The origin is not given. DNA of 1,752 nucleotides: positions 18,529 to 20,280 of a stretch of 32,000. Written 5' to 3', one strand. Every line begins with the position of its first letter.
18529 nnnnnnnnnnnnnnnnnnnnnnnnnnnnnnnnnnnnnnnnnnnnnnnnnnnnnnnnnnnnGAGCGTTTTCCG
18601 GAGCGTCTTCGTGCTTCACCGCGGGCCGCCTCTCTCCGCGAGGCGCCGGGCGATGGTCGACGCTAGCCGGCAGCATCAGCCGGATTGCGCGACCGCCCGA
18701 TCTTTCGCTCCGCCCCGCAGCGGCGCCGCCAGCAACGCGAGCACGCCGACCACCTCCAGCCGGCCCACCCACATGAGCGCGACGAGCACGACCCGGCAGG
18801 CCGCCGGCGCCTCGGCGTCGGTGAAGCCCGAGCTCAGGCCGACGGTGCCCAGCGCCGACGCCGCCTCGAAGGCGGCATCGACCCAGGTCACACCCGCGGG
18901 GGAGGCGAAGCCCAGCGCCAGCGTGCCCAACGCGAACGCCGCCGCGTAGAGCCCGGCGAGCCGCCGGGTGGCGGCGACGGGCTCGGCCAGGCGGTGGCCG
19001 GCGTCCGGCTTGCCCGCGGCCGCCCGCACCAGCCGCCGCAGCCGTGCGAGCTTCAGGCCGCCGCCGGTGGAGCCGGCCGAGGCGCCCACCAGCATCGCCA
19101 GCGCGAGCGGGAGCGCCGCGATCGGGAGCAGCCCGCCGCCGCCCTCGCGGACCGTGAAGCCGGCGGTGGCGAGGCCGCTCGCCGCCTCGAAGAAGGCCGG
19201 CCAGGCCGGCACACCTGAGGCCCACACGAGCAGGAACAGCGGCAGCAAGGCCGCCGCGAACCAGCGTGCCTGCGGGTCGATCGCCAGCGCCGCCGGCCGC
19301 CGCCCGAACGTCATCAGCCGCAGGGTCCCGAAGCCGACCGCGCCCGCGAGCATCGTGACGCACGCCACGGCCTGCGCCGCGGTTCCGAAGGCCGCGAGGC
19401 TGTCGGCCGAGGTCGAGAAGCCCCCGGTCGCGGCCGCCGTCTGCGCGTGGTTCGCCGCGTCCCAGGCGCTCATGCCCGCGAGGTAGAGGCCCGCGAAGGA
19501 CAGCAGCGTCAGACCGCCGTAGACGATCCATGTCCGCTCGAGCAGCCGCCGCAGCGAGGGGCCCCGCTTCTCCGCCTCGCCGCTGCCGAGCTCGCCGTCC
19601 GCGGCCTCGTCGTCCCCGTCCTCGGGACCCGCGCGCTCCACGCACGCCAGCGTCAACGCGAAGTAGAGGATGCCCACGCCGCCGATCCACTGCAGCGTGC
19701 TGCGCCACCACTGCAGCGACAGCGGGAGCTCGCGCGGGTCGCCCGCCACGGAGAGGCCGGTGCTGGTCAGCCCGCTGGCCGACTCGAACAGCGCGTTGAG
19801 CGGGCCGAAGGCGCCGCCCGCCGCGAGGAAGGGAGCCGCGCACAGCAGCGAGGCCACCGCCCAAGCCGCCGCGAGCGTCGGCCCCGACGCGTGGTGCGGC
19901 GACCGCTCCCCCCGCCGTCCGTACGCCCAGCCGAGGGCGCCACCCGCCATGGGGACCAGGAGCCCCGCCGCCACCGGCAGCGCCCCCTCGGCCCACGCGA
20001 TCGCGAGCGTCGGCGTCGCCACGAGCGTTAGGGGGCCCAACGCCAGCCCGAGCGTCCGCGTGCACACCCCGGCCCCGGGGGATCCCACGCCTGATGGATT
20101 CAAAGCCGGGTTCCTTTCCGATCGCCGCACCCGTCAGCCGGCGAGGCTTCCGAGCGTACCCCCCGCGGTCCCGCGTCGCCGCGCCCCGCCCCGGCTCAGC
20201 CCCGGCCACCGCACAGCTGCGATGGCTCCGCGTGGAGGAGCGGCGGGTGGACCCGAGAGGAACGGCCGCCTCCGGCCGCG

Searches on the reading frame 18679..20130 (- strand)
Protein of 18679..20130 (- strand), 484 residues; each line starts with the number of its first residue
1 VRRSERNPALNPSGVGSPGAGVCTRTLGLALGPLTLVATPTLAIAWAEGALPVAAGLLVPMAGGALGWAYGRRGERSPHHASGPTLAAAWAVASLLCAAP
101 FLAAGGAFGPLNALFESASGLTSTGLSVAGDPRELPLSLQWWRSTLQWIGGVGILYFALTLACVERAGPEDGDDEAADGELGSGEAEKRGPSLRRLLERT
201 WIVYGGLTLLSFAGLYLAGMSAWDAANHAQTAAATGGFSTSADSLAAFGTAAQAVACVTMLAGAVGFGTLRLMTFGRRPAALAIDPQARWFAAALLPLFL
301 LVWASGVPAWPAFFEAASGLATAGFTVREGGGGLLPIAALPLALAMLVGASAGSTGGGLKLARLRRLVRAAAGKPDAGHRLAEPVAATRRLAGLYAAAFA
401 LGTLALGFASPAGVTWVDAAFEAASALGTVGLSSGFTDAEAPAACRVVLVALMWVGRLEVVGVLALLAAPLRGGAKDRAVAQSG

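Call 23: search_protein_families(library=pfam, proteins=[window:18679-20130:-], max_evalue=0.001)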
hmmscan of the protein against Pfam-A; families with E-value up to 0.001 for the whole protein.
window:18679-20130:- (484 aa): 1 family
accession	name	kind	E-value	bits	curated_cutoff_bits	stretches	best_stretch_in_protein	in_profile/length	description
PF02386.22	TrkH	-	2.4e-41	142.2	27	2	84-268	37-235/502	Cation transport protein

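Call 39: search_protein_families(library=ncbifam, proteins=[window:18679-20130:-], max_evalue=0.001)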
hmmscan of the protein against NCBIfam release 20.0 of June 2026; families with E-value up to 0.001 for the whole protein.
window:18679-20130:- (484 aa): 2 families
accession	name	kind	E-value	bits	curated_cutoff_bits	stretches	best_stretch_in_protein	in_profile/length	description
TIGR00933.1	2a38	subfamily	9.4e-56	189.6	331.15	1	98-457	3-391/391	TrkH family potassium uptake protein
NF008020.0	PRK10750.1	equivalog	1.7e-27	96.7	866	1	42-467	27-476/483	Trk system potassium transporter TrkH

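Call 40: search_solved_structures(query=window:18679-20130:-, show_alignments=2, max_evalue=0.001)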
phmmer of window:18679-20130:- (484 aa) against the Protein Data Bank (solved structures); distinct sequences matched with E-value up to 0.001: 7.
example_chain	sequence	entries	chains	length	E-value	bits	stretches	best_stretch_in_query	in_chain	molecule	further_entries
3pjz_A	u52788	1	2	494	1.2e-28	103.8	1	27-469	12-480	Potassium uptake protein TrkH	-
4j9u_A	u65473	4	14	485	1.9e-28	103.2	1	27-468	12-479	Trk system potassium uptake protein TrkH | Trk system potassium uptake protein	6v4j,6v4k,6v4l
8k1s_I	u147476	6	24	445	3.5e-09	39.6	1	225-459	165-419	Ktr system potassium uptake protein B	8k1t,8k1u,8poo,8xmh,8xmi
4j7c_I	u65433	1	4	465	4.2e-09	39.4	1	225-459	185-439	Ktr system potassium uptake protein B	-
5but_I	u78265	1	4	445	1.1e-08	38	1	225-461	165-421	Ktr system potassium uptake protein B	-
7zp9_I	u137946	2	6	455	1.3e-06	31.1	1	308-470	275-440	Ktr system potassium uptake protein B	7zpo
7zpr_I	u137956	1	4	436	2.3e-06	30.4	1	308-470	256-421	Ktr system potassium uptake protein B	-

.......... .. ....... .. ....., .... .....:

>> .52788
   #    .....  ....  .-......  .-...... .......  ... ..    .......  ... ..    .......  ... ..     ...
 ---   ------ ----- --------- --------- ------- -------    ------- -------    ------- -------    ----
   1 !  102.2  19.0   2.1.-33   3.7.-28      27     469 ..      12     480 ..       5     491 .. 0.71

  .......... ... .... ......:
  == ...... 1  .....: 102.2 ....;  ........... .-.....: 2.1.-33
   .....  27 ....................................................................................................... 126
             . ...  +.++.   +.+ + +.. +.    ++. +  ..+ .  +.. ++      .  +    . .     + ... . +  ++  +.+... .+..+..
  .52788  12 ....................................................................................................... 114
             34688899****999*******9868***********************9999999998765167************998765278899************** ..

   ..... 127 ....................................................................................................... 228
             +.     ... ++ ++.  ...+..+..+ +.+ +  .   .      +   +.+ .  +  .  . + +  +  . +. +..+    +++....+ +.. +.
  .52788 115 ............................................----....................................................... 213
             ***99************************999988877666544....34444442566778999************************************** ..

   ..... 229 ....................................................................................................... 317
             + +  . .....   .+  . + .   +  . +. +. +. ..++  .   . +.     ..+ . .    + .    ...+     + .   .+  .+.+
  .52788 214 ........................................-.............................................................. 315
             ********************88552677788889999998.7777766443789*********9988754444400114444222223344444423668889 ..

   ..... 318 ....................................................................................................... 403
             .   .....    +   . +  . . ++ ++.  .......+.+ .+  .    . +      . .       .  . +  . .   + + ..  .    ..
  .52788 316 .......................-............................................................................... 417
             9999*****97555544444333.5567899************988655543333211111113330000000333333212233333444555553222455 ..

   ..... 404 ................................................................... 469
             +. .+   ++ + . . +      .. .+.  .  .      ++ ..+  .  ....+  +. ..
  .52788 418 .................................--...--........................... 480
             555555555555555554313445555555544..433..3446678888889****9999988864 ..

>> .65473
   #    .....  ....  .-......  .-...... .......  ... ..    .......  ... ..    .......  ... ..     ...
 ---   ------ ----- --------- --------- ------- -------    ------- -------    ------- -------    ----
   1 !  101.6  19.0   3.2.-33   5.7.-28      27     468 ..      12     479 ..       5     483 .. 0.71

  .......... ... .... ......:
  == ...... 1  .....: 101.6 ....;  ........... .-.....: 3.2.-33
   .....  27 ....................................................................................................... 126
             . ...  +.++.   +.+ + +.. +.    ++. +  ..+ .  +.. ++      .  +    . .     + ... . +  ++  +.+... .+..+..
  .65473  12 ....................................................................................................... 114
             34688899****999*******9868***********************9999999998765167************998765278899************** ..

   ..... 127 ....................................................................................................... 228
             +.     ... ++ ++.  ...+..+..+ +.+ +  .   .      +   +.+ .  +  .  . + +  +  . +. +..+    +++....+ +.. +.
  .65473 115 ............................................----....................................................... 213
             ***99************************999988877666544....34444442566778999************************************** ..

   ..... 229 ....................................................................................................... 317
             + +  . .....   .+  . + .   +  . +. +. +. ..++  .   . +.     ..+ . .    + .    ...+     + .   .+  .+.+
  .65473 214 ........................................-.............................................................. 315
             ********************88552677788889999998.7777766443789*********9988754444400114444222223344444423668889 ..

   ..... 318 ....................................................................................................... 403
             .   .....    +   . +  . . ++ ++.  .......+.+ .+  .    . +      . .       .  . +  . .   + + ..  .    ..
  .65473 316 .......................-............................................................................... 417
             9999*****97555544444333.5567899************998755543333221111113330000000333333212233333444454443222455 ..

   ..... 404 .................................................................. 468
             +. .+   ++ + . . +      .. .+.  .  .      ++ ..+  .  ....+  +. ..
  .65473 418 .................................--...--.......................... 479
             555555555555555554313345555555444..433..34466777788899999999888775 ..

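Call 78: find_homologous_proteins(query=window:18679-20130:-, max_evalue=1e-20)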
Query window:18679-20130:- (484 aa): 214 proteins with E <= 1e-20 among 8000 candidates; the best 120 are listed.
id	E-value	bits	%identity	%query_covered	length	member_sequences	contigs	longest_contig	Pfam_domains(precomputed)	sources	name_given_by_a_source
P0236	7.6e-288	973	100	97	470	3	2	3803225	PF02386.23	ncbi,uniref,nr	ncbi:potassium transporter TrkG [Phycisphaera mikurensis]|uniref:potassium transporter TrkG n=1 Tax=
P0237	1.3e-157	544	66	93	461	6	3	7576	PF02386.23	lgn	-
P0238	3.9e-124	434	57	91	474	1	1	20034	PF02386.23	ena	-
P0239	1.4e-107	379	52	92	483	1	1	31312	PF02386.23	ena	-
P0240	5.0e-96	341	47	94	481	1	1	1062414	PF02386.23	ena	-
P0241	5.6e-93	331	46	96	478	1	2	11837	PF02386.23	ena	-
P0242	1.2e-89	320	46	87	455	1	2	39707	PF02386.23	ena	-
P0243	1.5e-86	310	45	92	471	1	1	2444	PF02386.23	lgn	-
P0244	5.4e-83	298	47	80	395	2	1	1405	PF02386.23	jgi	jgi:trk system potassium uptake protein TrkH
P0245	7.0e-80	288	41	90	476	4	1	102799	PF02386.23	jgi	jgi:trk system potassium uptake protein TrkH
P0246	1.1e-74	271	43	83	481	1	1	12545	PF02386.23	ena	-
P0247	5.5e-66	242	50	63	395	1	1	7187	PF02386.23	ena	-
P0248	4.6e-65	239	46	78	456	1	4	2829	PF02386.23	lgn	-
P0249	1.8e-64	237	43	75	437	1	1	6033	PF02386.23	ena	-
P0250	2.5e-62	230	43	84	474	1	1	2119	PF02386.23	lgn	-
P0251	7.3e-62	228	44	77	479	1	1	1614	PF02386.23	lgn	-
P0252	4.4e-60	222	44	76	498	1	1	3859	PF02386.23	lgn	-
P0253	7.8e-56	208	42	83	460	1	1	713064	PF02386.23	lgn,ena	-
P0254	2.3e-54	204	39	77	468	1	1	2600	PF02386.23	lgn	-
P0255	1.8e-50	191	40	80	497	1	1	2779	PF02386.23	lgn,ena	-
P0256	1.1e-49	188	39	77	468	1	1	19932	PF02386.23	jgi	jgi:trk system potassium uptake protein TrkH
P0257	2.1e-47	181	41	76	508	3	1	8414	PF02386.23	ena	-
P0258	2.3e-46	177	38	86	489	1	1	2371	PF02386.23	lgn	-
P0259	1.8e-45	174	38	82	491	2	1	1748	PF02386.23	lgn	-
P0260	1.8e-45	174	37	83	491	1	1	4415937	PF02386.23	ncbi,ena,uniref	ncbi:TrkH family potassium uptake protein [Rubrivirga sp.]|uniref:TrkH family potassium uptake prote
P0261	1.8e-43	168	37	80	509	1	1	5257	PF02386.23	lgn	-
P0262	5.3e-42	163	40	79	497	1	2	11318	PF02386.23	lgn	-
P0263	1.2e-41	162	35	80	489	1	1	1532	PF02386.23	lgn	-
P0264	3.3e-41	160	40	75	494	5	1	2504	PF02386.23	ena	-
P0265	4.3e-41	160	41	54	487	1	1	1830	PF02386.23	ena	-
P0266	1.2e-40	158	36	74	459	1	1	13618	PF02386.23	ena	-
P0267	2.2e-40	157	38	81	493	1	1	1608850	PF02386.23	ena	-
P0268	1.1e-38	152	34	93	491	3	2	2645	PF02386.23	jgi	jgi:trk system potassium uptake protein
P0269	3.3e-38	150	31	86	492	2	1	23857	PF02386.23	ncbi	ncbi:MAG: TrkH family potassium uptake protein [Candidatus Hydrothermarchaeales archaeon]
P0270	1.5e-37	148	35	91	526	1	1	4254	PF02386.23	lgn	-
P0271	6.6e-36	143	33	92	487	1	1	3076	PF02386.23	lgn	-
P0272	1.8e-34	138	32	92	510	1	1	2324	PF02386.23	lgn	-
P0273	4.5e-34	137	36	81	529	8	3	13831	PF02386.23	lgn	-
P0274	4.1e-33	133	35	83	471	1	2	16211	PF02386.23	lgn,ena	-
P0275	5.7e-33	133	36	78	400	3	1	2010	PF02386.23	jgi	-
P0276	1.3e-32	132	34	73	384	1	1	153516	PF02386.23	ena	-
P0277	5.3e-32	130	31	82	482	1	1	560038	PF02386.23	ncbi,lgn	ncbi:MAG: TrkH family potassium uptake protein [Nitrospirota bacterium]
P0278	5.5e-32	130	29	90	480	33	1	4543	PF02386.23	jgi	-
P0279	1.1e-31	129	33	79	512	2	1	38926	PF02386.23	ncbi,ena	-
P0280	1.4e-31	128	33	74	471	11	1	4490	PF02386.23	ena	-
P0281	3.2e-31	127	33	79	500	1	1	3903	PF02386.23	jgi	jgi:trk system potassium uptake protein TrkH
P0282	5.4e-31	126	36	75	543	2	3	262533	PF02386.23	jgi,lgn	jgi:trk system potassium uptake protein TrkH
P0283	5.9e-31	126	31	79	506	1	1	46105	PF02386.23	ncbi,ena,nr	ncbi:MAG TPA: TrkH family potassium uptake protein [Gaiellaceae bacterium]|nr:TrkH family potassium 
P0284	7.7e-31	126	33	80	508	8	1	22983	PF02386.23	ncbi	-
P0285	9.8e-31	126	30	91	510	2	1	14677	PF02386.23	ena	-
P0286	2.7e-30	124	34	84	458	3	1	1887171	PF02386.23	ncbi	ncbi:TrkH family potassium uptake protein [Candidatus Bipolaricaulota sp. J31]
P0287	3.0e-30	124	31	91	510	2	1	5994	PF02386.23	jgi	jgi:trk system potassium uptake protein TrkH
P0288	3.5e-30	124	34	79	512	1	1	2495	PF02386.23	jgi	jgi:trk system potassium uptake protein TrkH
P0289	4.3e-30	124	32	79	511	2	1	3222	PF02386.23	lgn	-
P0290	4.7e-30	123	36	74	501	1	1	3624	PF02386.23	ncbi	-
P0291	5.2e-30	123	32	82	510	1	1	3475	PF02386.23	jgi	jgi:trk system potassium uptake protein TrkH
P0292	7.6e-30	123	32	79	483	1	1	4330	PF02386.23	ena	-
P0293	1.1e-29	122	34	82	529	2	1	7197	PF02386.23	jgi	-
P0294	1.2e-29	122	62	8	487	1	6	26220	PF02386.23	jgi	jgi:trk system potassium uptake protein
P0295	3.9e-29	120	32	79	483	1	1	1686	PF02386.23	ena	-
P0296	3.9e-29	120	31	77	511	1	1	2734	PF02386.23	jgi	jgi:trk system potassium uptake protein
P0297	1.5e-28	118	32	79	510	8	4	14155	PF02386.23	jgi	jgi:trk system potassium uptake protein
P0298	2.0e-28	118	31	79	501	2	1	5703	PF02386.23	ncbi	ncbi:TrkH family potassium uptake protein [soil metagenome]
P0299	2.2e-28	118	31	83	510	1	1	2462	PF02386.23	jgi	jgi:trk system potassium uptake protein TrkH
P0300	2.7e-28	118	32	74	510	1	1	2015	PF02386.23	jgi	jgi:trk system potassium uptake protein TrkH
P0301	2.7e-28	118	34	75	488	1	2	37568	PF02386.23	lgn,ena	-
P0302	4.0e-28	117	28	84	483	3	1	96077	PF02386.23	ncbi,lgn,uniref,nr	ncbi:TrkH family potassium uptake protein [Belliella sp. DSM 107340]|uniref:TrkH family potassium up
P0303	4.1e-28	117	32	83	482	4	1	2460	PF02386.23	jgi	jgi:trk system potassium uptake protein TrkH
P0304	4.2e-28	117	33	79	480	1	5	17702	PF02386.23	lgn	-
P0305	4.3e-28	117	30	91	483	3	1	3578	PF02386.23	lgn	-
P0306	4.8e-28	117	34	79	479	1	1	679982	PF02386.23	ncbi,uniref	ncbi:TrkH family potassium uptake protein [Hoeflea sp. TYP-13]|uniref:TrkH family potassium uptake p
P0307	7.7e-28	116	27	92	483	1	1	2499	PF02386.23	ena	-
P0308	8.1e-28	116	32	78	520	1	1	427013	PF02386.23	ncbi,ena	-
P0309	9.4e-28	116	27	92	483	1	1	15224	PF02386.23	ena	-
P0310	1.5e-27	115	31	79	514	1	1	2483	PF02386.23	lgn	-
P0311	1.8e-27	115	34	79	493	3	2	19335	PF02386.23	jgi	jgi:trk system potassium uptake protein TrkH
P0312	2.0e-27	115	30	79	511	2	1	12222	PF02386.23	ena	-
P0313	2.1e-27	115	31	90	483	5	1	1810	PF02386.23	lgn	-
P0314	3.1e-27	114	33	79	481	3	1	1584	PF02386.23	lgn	-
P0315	3.7e-27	114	27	92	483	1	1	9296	PF02386.23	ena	-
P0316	4.7e-27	114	32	82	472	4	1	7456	PF02386.23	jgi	jgi:trk system potassium uptake protein TrkH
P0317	6.4e-27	113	33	81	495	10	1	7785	PF02386.23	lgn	-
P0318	6.4e-27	113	32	89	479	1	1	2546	PF02386.23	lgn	-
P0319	6.5e-27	113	29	78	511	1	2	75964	PF02386.23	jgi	jgi:trk system potassium uptake protein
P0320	6.8e-27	113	33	49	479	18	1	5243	PF02386.23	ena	-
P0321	1.0e-26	112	31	79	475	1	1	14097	PF02386.23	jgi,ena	-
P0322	1.4e-26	112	32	55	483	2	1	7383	PF02386.23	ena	-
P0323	1.7e-26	112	32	86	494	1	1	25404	PF02386.23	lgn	-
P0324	2.0e-26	111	31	74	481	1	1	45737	PF02386.23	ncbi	-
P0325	2.6e-26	111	32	80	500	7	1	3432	PF02386.23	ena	-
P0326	3.0e-26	111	32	79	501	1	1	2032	PF02386.23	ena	-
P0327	4.5e-26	110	31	79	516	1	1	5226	PF02386.23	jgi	jgi:trk system potassium uptake protein TrkH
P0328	5.3e-26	110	35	75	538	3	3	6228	PF02386.23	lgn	-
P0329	5.9e-26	110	31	82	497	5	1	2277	PF02386.23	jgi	jgi:trk system potassium uptake protein TrkH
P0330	6.1e-26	110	38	78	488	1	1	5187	PF02386.23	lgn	-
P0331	6.4e-26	110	32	78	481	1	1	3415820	PF02386.23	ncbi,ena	-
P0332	7.6e-26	110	28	86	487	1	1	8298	PF02386.23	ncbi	-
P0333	7.7e-26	109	34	74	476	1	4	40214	PF02386.23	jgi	jgi:trk system potassium uptake protein TrkH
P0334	8.4e-26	109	33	91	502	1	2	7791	PF02386.23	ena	-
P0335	9.1e-26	109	33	82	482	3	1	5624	PF02386.23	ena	-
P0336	1.0e-25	109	31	84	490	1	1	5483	PF02386.23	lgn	-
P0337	1.1e-25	109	32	78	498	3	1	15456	PF02386.23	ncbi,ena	-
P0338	1.3e-25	109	34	79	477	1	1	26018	PF02386.23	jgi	-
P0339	1.3e-25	109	26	90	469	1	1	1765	PF02386.23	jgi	jgi:trk system potassium uptake protein TrkH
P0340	1.6e-25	108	34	79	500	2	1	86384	PF02386.23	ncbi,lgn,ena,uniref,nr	ncbi:TrkH family potassium uptake protein [Trichloromonas sp.]|uniref:TrkH family potassium uptake p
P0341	1.9e-25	108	28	80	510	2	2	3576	PF02386.23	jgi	-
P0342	1.9e-25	108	31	87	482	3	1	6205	PF02386.23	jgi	-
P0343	2.6e-25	108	34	79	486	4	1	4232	PF02386.23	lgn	-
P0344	3.0e-25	108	34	79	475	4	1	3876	PF02386.23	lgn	-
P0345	3.3e-25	107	31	75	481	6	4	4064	PF02386.23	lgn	-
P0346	4.1e-25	107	31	74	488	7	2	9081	PF02386.23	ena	-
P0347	4.6e-25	107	31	74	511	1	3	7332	PF02386.23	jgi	jgi:trk system potassium uptake protein TrkH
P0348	6.8e-25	106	36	76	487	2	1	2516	PF02386.23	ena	-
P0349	7.8e-25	106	33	79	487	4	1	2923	PF02386.23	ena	-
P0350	8.2e-25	106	32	74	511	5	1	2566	PF02386.23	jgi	-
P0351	9.5e-25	106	29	92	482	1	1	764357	PF02386.23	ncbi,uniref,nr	ncbi:TrkH family potassium uptake protein [Marinobacter zhanjiangensis]|uniref:Trk system potassium 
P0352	9.6e-25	106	33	75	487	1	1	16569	PF02386.23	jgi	jgi:trk/ktr system potassium uptake protein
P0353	9.9e-25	106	37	42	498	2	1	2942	PF02386.23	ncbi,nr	ncbi:MAG: TrkH family potassium uptake protein [Deltaproteobacteria bacterium]|nr:TrkH family potass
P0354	1.1e-24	106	27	82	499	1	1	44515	PF02386.23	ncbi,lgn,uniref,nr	ncbi:TrkH family potassium uptake protein [Lutibacter sp.]|uniref:TrkH family potassium uptake prote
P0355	1.1e-24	106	28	84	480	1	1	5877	PF02386.23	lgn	-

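Call 79: find_encoding_contigs(protein=P0239, flank=5000, max_places=1)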
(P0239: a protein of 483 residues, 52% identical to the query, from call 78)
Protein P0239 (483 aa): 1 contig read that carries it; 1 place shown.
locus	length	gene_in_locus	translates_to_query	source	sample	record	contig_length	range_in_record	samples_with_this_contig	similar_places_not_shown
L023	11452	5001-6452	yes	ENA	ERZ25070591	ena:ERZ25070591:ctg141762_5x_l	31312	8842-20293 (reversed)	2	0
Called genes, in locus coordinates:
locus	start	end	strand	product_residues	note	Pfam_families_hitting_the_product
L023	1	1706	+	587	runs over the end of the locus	-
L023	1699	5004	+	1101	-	PF00873:ACR_tran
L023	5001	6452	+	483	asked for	PF02386:TrkH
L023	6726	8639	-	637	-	PF07228:SpoIIE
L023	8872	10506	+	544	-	PF00085:Thioredoxin (faint), PF08534:Redoxin, PF00578:AhpC-TSA, PF13905:Thioredoxin_8 (faint)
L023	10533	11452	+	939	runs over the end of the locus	PF00133:tRNA-synt_1, PF01406:tRNA-synt_1e (faint), PF09334:tRNA-synt_1g, PF13603:tRNA-synt_1_2, PF00133:tRNA-synt_1, PF08264:Anticodon_1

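Call 80: find_encoding_contigs(protein=P0240, flank=5000, max_places=1)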
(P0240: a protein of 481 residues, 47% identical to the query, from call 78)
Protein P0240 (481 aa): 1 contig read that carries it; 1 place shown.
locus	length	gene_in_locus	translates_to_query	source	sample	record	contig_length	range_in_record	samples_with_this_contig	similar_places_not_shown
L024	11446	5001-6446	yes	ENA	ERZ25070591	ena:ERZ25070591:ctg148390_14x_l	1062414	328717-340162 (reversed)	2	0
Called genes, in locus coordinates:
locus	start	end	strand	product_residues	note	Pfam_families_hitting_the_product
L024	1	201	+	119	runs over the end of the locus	PF05534:HicB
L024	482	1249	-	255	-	PF01510:Amidase_2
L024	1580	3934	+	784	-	PF05834:Lycopene_cycl, PF15461:BCD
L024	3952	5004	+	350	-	PF01036:Bac_rhodopsin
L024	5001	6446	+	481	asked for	PF02386:TrkH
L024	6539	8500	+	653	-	PF01135:PCMT, PF13847:Methyltransf_31 (weak), PF08241:Methyltransf_11 (weak), PF13649:Methyltransf_25, PF05139:Erythro_esteras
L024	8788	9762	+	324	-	-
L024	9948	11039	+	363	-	PF00022:Actin (weak), PF00012:HSP70 (faint), PF06723:MreB_Mbl, PF25229:Salactin (weak), PF14450:FtsA (weak)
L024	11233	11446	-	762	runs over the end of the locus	PF02927:CelD_N (weak), PF00759:Glyco_hydro_9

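Call 81: find_encoding_contigs(protein=P0260, flank=5000, max_places=1)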
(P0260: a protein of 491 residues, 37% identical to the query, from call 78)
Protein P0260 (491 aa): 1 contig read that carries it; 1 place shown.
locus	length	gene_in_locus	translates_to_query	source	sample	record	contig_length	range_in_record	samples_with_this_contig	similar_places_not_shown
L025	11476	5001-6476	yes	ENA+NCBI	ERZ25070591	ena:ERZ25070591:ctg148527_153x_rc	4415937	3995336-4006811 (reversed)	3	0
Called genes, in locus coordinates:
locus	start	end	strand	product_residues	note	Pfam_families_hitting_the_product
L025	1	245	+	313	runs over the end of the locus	PF01522:Polysacc_deac_1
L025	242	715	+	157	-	PF05618:RimB-like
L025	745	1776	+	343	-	PF18030:Rimk_N, PF14397:ATPgrasp_ST (faint), PF02655:ATP-grasp_3, PF02955:GSH-S_ATP, PF08443:RimK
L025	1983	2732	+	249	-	-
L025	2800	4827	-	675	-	-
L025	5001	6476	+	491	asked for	PF02386:TrkH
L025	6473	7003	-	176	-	PF05168:HEPN, PF02151:UVR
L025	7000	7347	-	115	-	PF01909:NTP_transf_2, PF18765:Polbeta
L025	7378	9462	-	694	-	PF04851:ResIII, PF17757:UvrB_inter, PF27431:UvrB_3rd, PF00271:Helicase_C, PF12344:UvrB, PF02151:UVR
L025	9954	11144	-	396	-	PF03283:PAE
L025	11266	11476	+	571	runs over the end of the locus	-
